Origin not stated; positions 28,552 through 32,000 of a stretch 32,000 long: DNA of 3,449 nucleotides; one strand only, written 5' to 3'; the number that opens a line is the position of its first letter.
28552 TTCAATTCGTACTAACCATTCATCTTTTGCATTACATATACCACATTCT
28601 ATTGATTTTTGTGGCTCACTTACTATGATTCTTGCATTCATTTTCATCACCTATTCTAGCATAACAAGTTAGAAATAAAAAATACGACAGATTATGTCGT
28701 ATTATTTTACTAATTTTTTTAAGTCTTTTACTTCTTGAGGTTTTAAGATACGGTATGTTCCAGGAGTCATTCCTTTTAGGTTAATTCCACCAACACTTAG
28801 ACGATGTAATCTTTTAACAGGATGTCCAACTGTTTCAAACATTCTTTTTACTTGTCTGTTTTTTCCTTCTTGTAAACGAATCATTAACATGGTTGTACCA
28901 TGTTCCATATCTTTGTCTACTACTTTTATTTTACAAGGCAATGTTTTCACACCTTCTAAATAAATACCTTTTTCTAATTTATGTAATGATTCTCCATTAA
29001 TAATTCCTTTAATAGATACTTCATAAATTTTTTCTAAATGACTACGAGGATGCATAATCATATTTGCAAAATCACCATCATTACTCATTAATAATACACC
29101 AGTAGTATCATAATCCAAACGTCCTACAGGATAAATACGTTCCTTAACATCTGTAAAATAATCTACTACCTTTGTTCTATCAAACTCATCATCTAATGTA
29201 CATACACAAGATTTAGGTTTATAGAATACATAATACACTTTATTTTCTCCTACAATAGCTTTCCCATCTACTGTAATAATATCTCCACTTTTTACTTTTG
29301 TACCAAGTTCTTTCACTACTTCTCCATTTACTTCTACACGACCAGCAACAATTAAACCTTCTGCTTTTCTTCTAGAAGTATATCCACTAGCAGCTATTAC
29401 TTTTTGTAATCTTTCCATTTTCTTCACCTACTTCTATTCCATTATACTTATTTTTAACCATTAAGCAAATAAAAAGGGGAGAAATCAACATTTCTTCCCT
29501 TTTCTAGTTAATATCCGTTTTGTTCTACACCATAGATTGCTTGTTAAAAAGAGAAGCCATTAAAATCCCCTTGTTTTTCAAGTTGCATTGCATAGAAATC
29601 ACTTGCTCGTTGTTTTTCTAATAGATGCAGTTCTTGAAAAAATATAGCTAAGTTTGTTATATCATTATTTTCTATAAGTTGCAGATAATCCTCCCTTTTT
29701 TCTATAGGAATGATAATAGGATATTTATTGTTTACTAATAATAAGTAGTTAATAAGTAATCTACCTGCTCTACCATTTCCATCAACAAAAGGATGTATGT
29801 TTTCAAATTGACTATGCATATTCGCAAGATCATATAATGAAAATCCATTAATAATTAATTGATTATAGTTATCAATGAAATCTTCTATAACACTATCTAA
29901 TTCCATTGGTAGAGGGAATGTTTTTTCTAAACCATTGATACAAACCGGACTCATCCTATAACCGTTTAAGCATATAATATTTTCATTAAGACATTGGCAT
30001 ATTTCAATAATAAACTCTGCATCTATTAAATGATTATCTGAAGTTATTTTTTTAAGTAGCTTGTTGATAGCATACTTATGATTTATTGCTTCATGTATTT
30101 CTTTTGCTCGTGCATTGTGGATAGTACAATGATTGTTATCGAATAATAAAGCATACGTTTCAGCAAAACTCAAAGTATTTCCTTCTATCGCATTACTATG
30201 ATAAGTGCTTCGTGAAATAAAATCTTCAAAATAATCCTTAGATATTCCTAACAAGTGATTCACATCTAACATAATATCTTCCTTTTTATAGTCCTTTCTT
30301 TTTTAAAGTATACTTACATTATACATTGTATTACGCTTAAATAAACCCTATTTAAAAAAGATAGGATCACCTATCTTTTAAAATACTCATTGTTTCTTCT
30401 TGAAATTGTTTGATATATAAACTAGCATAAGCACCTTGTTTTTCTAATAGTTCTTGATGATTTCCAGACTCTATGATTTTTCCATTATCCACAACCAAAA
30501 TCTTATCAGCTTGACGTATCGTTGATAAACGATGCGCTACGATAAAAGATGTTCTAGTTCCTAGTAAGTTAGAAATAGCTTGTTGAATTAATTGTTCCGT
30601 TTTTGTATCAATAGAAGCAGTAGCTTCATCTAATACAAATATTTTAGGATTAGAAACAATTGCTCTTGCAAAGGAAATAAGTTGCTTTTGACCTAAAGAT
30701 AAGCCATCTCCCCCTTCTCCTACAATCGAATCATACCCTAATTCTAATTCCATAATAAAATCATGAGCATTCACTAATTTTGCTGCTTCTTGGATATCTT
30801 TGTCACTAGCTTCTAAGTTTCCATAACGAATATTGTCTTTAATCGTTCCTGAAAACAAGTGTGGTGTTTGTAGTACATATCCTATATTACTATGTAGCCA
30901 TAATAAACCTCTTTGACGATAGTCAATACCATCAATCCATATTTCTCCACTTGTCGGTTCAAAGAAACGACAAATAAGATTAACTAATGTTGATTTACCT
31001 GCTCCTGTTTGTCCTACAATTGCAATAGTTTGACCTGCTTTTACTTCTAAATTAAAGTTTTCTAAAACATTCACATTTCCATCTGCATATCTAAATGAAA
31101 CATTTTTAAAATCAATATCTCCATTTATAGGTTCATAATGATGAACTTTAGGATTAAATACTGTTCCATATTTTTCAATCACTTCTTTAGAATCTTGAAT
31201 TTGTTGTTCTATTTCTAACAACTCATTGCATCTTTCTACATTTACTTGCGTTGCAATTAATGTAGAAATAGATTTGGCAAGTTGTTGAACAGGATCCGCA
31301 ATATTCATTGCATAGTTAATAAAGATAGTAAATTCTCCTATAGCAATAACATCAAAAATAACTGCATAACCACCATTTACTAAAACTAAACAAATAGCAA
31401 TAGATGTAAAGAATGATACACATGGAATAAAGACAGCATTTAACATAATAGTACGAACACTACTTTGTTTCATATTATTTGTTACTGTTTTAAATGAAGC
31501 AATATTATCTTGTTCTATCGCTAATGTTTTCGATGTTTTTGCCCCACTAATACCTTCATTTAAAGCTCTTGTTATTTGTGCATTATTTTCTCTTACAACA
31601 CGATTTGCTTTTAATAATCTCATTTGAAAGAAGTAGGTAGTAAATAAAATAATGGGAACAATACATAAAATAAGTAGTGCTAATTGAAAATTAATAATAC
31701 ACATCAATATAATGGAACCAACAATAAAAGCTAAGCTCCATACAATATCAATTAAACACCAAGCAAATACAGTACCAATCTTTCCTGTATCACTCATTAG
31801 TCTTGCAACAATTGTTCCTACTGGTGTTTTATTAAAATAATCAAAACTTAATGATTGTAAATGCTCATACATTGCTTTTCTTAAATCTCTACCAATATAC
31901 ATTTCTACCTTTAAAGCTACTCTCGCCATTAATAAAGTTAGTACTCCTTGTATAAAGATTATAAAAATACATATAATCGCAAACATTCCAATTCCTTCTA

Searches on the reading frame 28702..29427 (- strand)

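Call 51: search_protein_families(library=pfam, proteins=[window:28702-29427:-], max_evalue=0.001)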
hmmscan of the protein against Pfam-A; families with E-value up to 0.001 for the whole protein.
window:28702-29427:- (241 aa): 3 families
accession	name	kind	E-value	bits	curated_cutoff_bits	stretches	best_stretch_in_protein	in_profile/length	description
PF00849.27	PseudoU_synth_2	-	2.3e-22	80.3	26.8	1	65-198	2-151/152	RNA pseudouridylate synthase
PF01479.30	S4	-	3.3e-14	52.8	22.8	1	5-51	1-48/48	S4 domain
PF13275.11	S4_2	-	2.6e-05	24.5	24.6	1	23-58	27-62/65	S4 domain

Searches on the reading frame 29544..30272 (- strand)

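Call 51: search_protein_families(library=pfam, proteins=[window:29544-30272:-], max_evalue=0.001)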
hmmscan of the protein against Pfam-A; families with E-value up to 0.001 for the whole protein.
window:29544-30272:- (242 aa): 1 family
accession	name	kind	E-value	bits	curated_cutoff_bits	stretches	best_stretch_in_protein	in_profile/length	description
PF02661.23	Fic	-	1.8e-12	48.4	24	1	84-178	3-93/93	Fic/DOC family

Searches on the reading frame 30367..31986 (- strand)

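Call 51: search_protein_families(library=pfam, proteins=[window:30367-31986:-], max_evalue=0.001)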
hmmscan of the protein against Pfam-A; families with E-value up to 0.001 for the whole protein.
window:30367-31986:- (539 aa): 5 families
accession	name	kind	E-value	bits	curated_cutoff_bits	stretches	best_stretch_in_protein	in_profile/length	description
PF00664.28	ABC_membrane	-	2e-38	133.1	28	1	2-227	43-268/274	ABC transporter transmembrane region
PF00005.33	ABC_tran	-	1.5e-32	113.5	25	1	308-457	1-137/137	ABC transporter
PF02463.25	SMC_N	-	6.7e-06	26.1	40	0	428-499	136-211/220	RecF/RecN/SMC N terminal domain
PF13476.12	AAA_23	-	0.00016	22.8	27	0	306-339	8-40/201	AAA domain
PF03193.22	RsgA_GTPase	-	0.00031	21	30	1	307-339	96-127/174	RsgA GTPase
